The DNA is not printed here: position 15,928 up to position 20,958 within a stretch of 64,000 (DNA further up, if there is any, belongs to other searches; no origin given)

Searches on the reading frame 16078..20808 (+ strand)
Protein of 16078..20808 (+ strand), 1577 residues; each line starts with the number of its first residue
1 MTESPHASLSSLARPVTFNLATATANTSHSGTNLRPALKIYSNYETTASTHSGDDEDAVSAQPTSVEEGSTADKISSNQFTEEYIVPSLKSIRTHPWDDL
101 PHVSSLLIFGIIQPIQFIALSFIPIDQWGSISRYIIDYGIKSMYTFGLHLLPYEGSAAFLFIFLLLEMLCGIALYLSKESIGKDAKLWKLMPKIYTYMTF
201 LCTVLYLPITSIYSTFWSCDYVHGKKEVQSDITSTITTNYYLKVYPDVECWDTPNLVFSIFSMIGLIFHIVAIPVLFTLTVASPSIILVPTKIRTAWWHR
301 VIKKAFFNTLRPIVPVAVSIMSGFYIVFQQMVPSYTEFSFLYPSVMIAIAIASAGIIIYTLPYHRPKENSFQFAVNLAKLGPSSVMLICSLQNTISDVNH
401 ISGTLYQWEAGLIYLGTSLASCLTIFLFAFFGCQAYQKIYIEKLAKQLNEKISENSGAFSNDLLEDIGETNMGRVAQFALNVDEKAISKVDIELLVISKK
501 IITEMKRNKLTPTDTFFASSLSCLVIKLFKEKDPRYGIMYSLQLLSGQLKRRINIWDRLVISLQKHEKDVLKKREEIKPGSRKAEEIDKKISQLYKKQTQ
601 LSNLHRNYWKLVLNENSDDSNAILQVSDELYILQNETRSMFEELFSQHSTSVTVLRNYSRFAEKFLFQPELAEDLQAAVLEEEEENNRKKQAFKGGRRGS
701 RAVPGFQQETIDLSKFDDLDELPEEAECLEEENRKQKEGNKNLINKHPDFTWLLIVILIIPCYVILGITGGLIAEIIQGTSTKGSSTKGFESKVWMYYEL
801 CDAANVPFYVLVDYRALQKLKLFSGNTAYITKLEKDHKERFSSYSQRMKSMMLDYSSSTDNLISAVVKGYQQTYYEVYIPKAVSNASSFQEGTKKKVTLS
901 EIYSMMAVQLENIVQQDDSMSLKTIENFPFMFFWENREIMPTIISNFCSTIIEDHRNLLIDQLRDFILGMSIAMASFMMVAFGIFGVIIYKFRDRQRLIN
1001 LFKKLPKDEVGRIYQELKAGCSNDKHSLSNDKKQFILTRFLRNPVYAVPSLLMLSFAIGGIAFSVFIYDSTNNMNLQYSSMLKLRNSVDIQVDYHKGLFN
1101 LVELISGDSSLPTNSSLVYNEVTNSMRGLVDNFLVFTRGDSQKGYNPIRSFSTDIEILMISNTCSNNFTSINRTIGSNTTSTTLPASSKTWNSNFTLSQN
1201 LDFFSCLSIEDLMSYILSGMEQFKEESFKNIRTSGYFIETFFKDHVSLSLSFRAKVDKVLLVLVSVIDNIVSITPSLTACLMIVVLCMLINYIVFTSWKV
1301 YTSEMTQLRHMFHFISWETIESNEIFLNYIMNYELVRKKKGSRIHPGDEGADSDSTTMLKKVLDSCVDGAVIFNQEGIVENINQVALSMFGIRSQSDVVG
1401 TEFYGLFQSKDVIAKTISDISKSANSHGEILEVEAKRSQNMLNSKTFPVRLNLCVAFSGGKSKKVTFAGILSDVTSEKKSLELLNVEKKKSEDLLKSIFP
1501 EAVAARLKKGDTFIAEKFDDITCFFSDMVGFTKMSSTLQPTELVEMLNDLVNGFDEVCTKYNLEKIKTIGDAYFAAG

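Call 20: list_cluster_members(proteins=[window:16078-20808:+, window:54056-56755:-, window:10282-12822:+, window:37352-39388:+, window:35181-36989:-, window:7064-8632:-, window:5053-6495:-, window:22964-24430:-, window:28641-29750:+, window:24643-25572:-])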
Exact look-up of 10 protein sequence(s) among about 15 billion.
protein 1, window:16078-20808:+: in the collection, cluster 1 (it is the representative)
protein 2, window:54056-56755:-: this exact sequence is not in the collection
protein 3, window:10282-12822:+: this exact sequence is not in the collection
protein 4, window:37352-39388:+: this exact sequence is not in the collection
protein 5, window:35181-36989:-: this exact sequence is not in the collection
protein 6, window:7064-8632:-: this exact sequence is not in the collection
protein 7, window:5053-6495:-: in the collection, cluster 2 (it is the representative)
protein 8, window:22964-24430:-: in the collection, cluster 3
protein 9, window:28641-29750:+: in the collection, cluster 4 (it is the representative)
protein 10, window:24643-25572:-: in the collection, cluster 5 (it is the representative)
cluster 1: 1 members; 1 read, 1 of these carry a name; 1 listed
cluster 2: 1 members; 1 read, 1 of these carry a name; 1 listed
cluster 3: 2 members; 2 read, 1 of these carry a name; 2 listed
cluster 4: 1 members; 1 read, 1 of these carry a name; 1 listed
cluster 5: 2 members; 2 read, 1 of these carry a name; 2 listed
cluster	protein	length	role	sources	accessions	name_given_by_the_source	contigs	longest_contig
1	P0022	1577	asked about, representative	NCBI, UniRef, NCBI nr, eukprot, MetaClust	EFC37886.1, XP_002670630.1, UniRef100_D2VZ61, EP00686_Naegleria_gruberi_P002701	predicted protein [Naegleria gruberi] | Predicted protein n=1 Tax=Naegleria gruberi TaxID=5762 RepID=D2VZ61_NAEGR | uncharacterized protein NAEGRDRAFT_74371 [Naegleria gruberi]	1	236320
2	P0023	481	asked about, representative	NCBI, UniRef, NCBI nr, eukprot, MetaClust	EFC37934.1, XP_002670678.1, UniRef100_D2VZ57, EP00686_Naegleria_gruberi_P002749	predicted protein [Naegleria gruberi] | Predicted protein n=1 Tax=Naegleria gruberi TaxID=5762 RepID=D2VZ57_NAEGR | uncharacterized protein NAEGRDRAFT_53417 [Naegleria gruberi]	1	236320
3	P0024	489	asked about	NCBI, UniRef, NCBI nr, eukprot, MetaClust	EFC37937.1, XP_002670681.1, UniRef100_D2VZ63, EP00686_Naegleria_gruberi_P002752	predicted protein [Naegleria gruberi] | Predicted protein n=1 Tax=Naegleria gruberi TaxID=5762 RepID=D2VZ63_NAEGR | uncharacterized protein NAEGRDRAFT_53422 [Naegleria gruberi]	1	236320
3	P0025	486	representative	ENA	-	-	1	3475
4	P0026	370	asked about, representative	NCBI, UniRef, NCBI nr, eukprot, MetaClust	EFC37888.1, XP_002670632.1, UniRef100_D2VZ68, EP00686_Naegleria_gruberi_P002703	hypothetical protein NAEGRDRAFT_74378 [Naegleria gruberi] | Actin n=1 Tax=Naegleria gruberi TaxID=5762 RepID=D2VZ68_NAEGR | uncharacterized protein NAEGRDRAFT_74378 [Naegleria gruberi]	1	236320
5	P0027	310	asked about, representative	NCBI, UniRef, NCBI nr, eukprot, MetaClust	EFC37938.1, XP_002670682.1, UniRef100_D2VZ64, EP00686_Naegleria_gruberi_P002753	predicted protein [Naegleria gruberi] | Predicted protein n=1 Tax=Naegleria gruberi TaxID=5762 RepID=D2VZ64_NAEGR | uncharacterized protein NAEGRDRAFT_74374 [Naegleria gruberi]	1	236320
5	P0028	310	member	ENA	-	-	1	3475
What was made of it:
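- Identity of the window: five window ORFs, including one of 1577 aa, are exact matches to N. gruberi proteins on one 236,320-bp scaffold (call 20).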
